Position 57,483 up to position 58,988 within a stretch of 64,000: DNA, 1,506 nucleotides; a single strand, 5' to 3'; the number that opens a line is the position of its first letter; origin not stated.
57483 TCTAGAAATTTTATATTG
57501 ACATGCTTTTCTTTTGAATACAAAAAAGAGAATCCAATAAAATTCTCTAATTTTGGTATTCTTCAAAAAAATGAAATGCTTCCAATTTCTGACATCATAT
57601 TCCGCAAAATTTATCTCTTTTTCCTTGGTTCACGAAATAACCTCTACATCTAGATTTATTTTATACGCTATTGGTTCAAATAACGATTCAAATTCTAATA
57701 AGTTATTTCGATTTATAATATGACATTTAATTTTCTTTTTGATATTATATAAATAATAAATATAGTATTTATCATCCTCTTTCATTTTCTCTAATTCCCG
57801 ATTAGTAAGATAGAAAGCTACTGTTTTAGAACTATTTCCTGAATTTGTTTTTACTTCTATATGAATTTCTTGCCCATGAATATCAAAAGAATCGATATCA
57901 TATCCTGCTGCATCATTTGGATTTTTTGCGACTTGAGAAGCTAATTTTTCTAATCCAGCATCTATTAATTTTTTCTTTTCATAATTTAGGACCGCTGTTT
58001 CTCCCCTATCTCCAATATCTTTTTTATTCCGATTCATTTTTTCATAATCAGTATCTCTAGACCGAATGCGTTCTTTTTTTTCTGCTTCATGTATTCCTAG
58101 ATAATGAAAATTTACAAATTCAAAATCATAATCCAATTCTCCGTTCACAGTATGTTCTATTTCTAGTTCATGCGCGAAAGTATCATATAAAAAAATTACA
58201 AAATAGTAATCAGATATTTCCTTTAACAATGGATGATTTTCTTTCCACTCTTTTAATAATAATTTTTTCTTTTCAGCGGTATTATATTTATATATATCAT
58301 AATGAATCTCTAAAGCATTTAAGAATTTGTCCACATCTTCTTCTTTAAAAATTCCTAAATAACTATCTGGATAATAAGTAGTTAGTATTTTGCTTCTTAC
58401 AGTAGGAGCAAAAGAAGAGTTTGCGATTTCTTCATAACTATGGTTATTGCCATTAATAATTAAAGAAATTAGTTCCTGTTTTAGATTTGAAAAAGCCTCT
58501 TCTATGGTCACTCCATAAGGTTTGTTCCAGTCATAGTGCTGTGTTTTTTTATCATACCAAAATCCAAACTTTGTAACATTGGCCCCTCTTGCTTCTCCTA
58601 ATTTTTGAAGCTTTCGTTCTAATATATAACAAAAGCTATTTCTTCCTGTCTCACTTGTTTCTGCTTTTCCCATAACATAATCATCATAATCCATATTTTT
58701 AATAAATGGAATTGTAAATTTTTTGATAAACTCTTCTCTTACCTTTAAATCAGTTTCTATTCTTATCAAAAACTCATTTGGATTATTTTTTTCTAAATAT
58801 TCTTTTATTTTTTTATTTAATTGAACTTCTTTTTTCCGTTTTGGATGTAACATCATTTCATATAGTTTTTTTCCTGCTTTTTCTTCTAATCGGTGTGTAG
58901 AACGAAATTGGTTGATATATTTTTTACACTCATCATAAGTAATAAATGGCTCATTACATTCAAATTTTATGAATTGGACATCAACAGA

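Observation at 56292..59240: Candidate defence islet: YhcG-like nuclease plus EVE-PD-(D/E)xK (DUF3883) fusion, a putative modification-dependent restriction enzyme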

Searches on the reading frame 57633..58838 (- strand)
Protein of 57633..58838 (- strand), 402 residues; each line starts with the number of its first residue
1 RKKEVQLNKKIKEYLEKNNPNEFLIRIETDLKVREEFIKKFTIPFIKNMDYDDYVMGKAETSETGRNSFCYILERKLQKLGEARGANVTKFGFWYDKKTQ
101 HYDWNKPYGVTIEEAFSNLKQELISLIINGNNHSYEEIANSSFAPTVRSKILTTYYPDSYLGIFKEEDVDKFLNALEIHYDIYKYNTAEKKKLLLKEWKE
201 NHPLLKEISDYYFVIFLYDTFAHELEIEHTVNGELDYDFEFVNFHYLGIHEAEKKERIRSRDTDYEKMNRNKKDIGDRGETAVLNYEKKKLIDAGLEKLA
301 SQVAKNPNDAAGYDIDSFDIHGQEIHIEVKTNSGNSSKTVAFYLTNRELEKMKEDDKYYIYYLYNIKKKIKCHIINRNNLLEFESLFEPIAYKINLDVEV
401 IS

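Call 28: search_solved_structures(query=A2, max_evalue=10, show_alignments=3)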
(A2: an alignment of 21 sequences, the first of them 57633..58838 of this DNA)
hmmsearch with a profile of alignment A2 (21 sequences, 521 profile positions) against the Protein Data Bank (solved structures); distinct sequences matched with E-value up to 10: 0.

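Call 34: find_related_loci(query=A2, collection=genome_contigs, flank=10000)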
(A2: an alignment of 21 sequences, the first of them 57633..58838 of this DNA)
Query A2 (402 aa) in genome_contigs; peptide patterns used: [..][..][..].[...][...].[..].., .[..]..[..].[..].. (x = any residue, [..] = any of these).
78 stretches matched a pattern; 40 encode a relative of the query (tblastn E <= 1e-3); 40 distinct loci.
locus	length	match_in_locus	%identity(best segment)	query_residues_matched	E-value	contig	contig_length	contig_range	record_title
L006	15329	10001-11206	96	1-402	0e+0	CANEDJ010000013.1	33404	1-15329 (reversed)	MAG TPA_asm: uncultured Tenericutes bacterium isolate SRR19981122_bin.17_metawrap_v1.3_MAG genome assembly, contig: NODE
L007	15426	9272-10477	94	1-402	0e+0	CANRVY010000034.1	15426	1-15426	MAG TPA_asm: uncultured Tenericutes bacterium isolate SRR15730544_bin.10_metawrap_v1.3_MAG genome assembly, contig: NODE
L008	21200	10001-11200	54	2-401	1e-133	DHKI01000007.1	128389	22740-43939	MAG TPA_asm: Clostridiales bacterium UBA4698 UBA4698_contig_3392, whole genome shotgun sequence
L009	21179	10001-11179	53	6-398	4e-128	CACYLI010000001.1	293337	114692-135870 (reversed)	MAG: uncultured Erysipelotrichaceae bacterium isolate RUG12046 genome assembly, contig: RUG12046_asm_1, whole genome sho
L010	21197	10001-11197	51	1-399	7e-124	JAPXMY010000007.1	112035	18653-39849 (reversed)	MAG: Erysipelotrichaceae bacterium isolate binned_ad_5.71 NODE_144_length_112035_cov_9.353406, whole genome shotgun sequ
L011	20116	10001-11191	50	2-398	7e-121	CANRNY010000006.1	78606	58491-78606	MAG: uncultured Bacilli bacterium isolate Lapin-020__bin70 genome assembly, contig: Lapin-020__NODE_255_length_78606_cov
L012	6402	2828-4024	51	3-398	2e-118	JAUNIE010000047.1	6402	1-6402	MAG: Clostridia bacterium isolate S28M_St_metabat_20 NODE_8122_length_6402_cov_6.729163, whole genome shotgun sequence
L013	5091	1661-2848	41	7-402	3e-84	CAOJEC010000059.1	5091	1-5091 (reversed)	MAG TPA_asm: uncultured bacterium isolate SRR15604581_bin.61_metawrap_v1.3_MAG genome assembly, contig: NODE.9070_length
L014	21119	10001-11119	35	32-396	4e-61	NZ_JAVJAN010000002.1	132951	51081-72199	Clostridium aquiflavi strain 5 N-1 Scaffolds_2_132951, whole genome shotgun sequence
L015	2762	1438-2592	33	32-399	1e-50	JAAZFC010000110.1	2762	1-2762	MAG: Fibrobacter sp. isolate AS10tlH2TH_155 279914_AS10, whole genome shotgun sequence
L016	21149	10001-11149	34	30-399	2e-50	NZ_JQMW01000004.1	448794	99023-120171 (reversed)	Clostridium sp. KNHs214 CC89DRAFT_scf7180000000038_quiver.13_C, whole genome shotgun sequence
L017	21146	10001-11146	34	33-396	3e-49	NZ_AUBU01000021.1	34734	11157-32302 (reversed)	Algoriphagus marincola DSM 16067 G457DRAFT_scaffold00014.14_C, whole genome shotgun sequence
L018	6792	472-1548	33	33-396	6e-48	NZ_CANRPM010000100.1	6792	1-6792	MAG: uncultured Bacteroides sp. isolate Lapin-019__bin16 Lapin-019__NODE_6936_length_6792_cov_62.926582, whole genome sh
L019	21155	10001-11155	32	33-399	8e-48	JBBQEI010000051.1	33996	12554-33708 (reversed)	MAG: Bacteroidales bacterium isolate Co_metawrap_1113 Cmw_1113_k141_11584455_length_33996_cov_34.9960, whole genome shot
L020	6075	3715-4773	31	32-365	1e-46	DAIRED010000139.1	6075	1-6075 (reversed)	MAG TPA_asm: Thermoplasmatota archaeon isolate CTOTU11644 NODE_6948_length_6075_cov_5.062957, whole genome shotgun seque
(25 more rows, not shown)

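Call 39: predict_structure(alignment_id=A2)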
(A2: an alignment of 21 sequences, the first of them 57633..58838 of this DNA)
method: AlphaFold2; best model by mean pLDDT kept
length: 402 residues; sequences in the alignment: 21
mean_pLDDT: 86.1   pTM: 0.78
mean pLDDT of the five models: 86.1, 85.7, 83.9, 83.2, 81.2
residues with pLDDT >= 90: 226; 70-90: 126; 50-70: 39; < 50: 11
segments of 3 or more residues with pLDDT < 50: 254-262
pLDDT, mean of each block of 10 residues (from residue 1): 82 95 94 97 97 86 85 90 66 89 91 95 98 96 91 95 89 90 92 96 95 95 80 85 84 49 52 73 94 95 87 92 93 78 83 91 86 87 61 72 72
secondary structure, 60 per line:
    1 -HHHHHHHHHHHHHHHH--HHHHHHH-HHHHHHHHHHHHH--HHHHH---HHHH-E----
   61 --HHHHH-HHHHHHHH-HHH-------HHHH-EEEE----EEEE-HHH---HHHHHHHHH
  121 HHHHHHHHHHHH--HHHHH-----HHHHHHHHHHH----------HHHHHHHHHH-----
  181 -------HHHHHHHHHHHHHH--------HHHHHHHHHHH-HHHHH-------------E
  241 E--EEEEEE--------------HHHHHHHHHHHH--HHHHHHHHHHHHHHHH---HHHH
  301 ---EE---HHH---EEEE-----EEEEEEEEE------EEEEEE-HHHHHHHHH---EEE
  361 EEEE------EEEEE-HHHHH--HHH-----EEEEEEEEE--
elements in order: H2-17 H20-26 H28-40 H43-47 H51-54 H63-67 H69-76 H88-91 E93-96 E101-104 H112-132 H135-139 H145-155 H166-175 H188-201 H210-220 H222-226 E244-249 H264-275 H278-293 H297-300 E315-318 E324-332 E339-344 H346-354 E358-364 E371-375 H377-381 E392-400

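Call 45: fold_search(model_id=the predicted structure, library=pdb)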
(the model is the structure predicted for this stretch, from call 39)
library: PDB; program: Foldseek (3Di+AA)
matches with E <= 10: 172; with E <= 0.001: 0
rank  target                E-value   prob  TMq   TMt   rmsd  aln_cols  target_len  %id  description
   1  8dvy_A                1.9e-02  0.69  0.21  0.23  13.2       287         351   10  DNA glycosylase MutY variant N146S in complex with DNA containing d(8-oxo-G) paired with an enzyme-generated abasic si (released 2022-11-30)
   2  2wcw_B                7.6e-02  0.99  0.20  0.54   4.6       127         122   16  1.6A resolution structure of Archaeoglobus fulgidus Hjc, a Holliday junction resolvase from an archaeal hyperthermophi (released 2009-03-24)
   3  6u7t_A                8.0e-02  0.38  0.20  0.22  13.4       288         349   10  MutY adenine glycosylase bound to DNA containing a transition state analog (1N) paired with d(8-oxo-G) (released 2019-10-02)
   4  2wcz_B                8.9e-02  0.84  0.16  0.43   6.7       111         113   15  1.6A resolution structure of Archaeoglobus fulgidus Hjc, a Holliday junction resolvase from an archaeal hyperthermophi (released 2009-03-24)
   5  2wcz_A                9.4e-02  0.72  0.16  0.39   6.5       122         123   16  1.6A resolution structure of Archaeoglobus fulgidus Hjc, a Holliday junction resolvase from an archaeal hyperthermophi (released 2009-03-24)
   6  2eo0_A                1.0e-01  0.92  0.19  0.46   4.8       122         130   18  Crystal Structure of Holliday Junction Resolvase ST1444 (released 2007-10-02)
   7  6q0c_A                1.2e-01  0.38  0.21  0.23  12.7       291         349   10  MutY adenine glycosylase bound to DNA containing a transition state analog (1N) paired with undamaged dG (released 2019-08-28)
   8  2wiw_B                1.2e-01  0.66  0.16  0.38   6.6       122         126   16  Crystal structures of Holliday junction resolvases from Archaeoglobus fulgidus bound to DNA substrate (released 2009-05-26)
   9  2eo0_B                1.3e-01  0.92  0.17  0.44   3.7       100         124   21  Crystal Structure of Holliday Junction Resolvase ST1444 (released 2007-10-02)
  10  8dvp_A                1.4e-01  0.35  0.21  0.23  12.8       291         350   10  Glycosylase MutY variant N146S in complex with DNA containing d(8-oxo-G) paired with substrate purine (released 2022-11-30)
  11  2rve_A                1.5e-01  0.33  0.14  0.23  15.2       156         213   13  THE CRYSTAL STRUCTURE OF ECORV ENDONUCLEASE AND OF ITS COMPLEXES WITH COGNATE AND NON-COGNATE DNA SEGMENTS (released 1992-01-15)
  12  9bs2_A                1.5e-01  0.30  0.21  0.23  13.0       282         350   10  Glycosylase MutY variant R149Q in complex with DNA containing d(8-oxo-G) paired with a product analog (THF) to 1.51 A  (released 2024-10-30)
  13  1ob8_B                1.6e-01  0.41  0.14  0.32  12.1       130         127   13  Holliday Junction Resolving Enzyme (released 2004-10-15)
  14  1ob8_A                1.7e-01  0.44  0.14  0.34  10.1       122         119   13  Holliday Junction Resolving Enzyme (released 2004-10-15)
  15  5tgx_A                1.7e-01  0.38  0.15  0.23   9.8       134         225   12  Restriction/modification system-Type II R-SwaI complexed with partially cleaved DNA (released 2016-12-21)
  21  2wcw_A                2.6e-01  0.80  0.18  0.48   5.1       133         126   17  1.6A resolution structure of Archaeoglobus fulgidus Hjc, a Holliday junction resolvase from an archaeal hyperthermophi (released 2009-03-24)
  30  2wcw_D                4.9e-01  0.57  0.17  0.42   6.1       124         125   14  1.6A resolution structure of Archaeoglobus fulgidus Hjc, a Holliday junction resolvase from an archaeal hyperthermophi (released 2009-03-24)
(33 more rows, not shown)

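Call 50: search_protein_families(library=pfam, alignment_id=A3, max_evalue=0.00001)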
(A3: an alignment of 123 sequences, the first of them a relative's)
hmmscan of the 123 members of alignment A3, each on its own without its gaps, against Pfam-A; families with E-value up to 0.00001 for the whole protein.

A. member 1, L008:8451-9299:+ (283 aa): 1 family
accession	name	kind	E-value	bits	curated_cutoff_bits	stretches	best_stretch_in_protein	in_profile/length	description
PF19597.4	TrbL_4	-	4.9e-89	298.8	27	1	1-276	1-273/276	Conjugal transfer protein TrbL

B. families by the number of members that match (of 123 scanned): 114 families (the first 25 are shown)
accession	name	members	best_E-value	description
PF02384.22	N6_Mtase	4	5.6e-105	N-6 DNA Methylase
PF13175.12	AAA_15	4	6.6e-73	AAA ATPase domain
PF07669.17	Eco57I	4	3.1e-29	Eco57I restriction-modification methylase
PF12161.14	HsdM_N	3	7.6e-25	HsdM N-terminal domain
PF13020.12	NOV_C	3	4.4e-21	Protein NO VEIN, C-terminal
PF13304.12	AAA_21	3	1.2e-11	AAA domain, putative AbiEii toxin, Type IV TA system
PF09334.17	tRNA-synt_1g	2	5.4e-154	tRNA synthetases class I (M)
PF13811.11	DUF4186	2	3.5e-52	Domain of unknown function (DUF4186)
PF00133.28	tRNA-synt_1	2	8.3e-29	tRNA synthetases class I (I, L, M and V)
PF00589.27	Phage_integrase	2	3.3e-22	Phage integrase family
PF20296.3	MTaX1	2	3.9e-22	Methylase-associated X1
PF19303.5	Anticodon_3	2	5.6e-18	Anticodon binding domain of methionyl tRNA ligase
PF00436.31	SSB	2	3e-17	Single-strand binding protein family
PF20469.4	OLD-like_TOPRIM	2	1.2e-14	Overcoming lysogenization defect protein-like, TOPRIM domain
PF13847.12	Methyltransf_31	2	2.1e-13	Methyltransferase domain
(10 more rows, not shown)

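Call 51: search_protein_families(library=padloc, alignment_id=A3, max_evalue=1e-10)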
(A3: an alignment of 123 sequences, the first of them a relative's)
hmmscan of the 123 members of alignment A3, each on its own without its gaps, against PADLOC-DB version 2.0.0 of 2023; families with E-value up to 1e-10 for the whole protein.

A. member 1, L008:8451-9299:+ (283 aa): 0 families

B. families by the number of members that match (of 123 scanned): 292 families (the first 25 are shown)
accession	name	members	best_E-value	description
PDLC04134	mad2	5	2.7e-49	mads_2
PDLC04021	PD-T4-1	4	1.8e-26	-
PDLC03021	MTase_I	3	1.6e-188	Type I methyltransferase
PDLC03022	MTase_I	3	7.8e-154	Type I methyltransferase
PDLC03027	MTase_I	3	2.5e-104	Type I methyltransferase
PDLC03031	MTase_I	3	6.3e-87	Type I methyltransferase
PDLC03032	MTase_I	3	3.2e-81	Type I methyltransferase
PDLC03020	MTase_I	3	5.9e-76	Type I methyltransferase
PDLC03026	MTase_I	3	2.2e-73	Type I methyltransferase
PDLC03025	MTase_I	3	1.2e-71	Type I methyltransferase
PDLC03038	MTase_I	3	4.7e-54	Type I methyltransferase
PDLC03039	MTase_I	3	1.3e-53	Type I methyltransferase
PDLC03019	MTase_I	3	3.3e-49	Type I methyltransferase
PDLC03033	MTase_I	3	3.6e-48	Type I methyltransferase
PDLC03029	MTase_I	3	3.2e-47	Type I methyltransferase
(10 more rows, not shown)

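Call 56: search_protein_families(library=padloc, proteins=[L007:10477-11121:+], max_evalue=0.00001)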
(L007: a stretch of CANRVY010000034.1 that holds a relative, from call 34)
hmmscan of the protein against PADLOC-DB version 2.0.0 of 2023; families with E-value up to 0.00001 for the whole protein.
L007:10477-11121:+ (215 aa): 0 families

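Call 77: search_protein_families(library=pfam, proteins=[L007:10477-11121:+, L007:11199-11597:+, L007:11733-12446:+], max_evalue=0.001)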
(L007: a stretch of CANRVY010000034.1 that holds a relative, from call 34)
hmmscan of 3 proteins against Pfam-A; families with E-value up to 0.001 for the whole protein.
L007:10477-11121:+ (215 aa): 0 families

L007:11199-11597:+ (133 aa): 2 families
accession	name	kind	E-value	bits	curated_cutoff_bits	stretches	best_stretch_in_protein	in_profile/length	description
PF13392.12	HNH_3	-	1.2e-08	34.9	24.8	1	61-104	2-45/46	HNH endonuclease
PF07463.16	NUMOD4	-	2.5e-08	34.5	23.4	1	3-51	1-48/49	NUMOD4 motif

L007:11733-12446:+ (238 aa): 0 families

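Call 92: find_related_loci(query=A2, collection=viral_contigs, flank=5000)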
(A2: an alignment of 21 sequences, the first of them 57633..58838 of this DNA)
Query A2 (402 aa) in viral_contigs; peptide patterns used: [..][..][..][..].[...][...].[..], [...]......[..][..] (x = any residue, [..] = any of these).
190 stretches matched a pattern; 22 encode a relative of the query (tblastn E <= 1e-3); 22 distinct loci.
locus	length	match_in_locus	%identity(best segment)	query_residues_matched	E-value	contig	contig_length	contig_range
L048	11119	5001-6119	35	32-396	1e-61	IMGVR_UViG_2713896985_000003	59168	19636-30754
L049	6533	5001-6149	34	32-399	8e-52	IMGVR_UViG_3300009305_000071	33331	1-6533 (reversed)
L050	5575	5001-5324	42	263-369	3e-16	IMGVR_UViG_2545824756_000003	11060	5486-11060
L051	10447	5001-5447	36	248-392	8e-16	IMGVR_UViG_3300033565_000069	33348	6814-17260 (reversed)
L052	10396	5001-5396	33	264-393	3e-14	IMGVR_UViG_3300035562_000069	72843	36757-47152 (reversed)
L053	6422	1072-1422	39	253-368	2e-13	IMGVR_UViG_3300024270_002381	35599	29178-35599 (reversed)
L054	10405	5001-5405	33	261-393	2e-13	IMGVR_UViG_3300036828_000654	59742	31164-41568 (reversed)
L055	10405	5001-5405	31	261-393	2e-13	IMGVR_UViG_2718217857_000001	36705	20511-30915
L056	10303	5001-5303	36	264-366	2e-13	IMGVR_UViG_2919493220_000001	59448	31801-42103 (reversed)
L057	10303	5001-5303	36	264-366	4e-13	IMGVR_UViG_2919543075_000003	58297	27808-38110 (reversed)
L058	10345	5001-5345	34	262-375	5e-13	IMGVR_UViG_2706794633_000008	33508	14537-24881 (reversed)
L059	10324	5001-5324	32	263-369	8e-12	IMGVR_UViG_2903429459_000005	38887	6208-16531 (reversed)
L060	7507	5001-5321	40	262-366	7e-12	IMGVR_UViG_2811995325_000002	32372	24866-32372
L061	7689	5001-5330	34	264-371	8e-12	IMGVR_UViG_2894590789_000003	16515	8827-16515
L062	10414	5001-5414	33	239-369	5e-14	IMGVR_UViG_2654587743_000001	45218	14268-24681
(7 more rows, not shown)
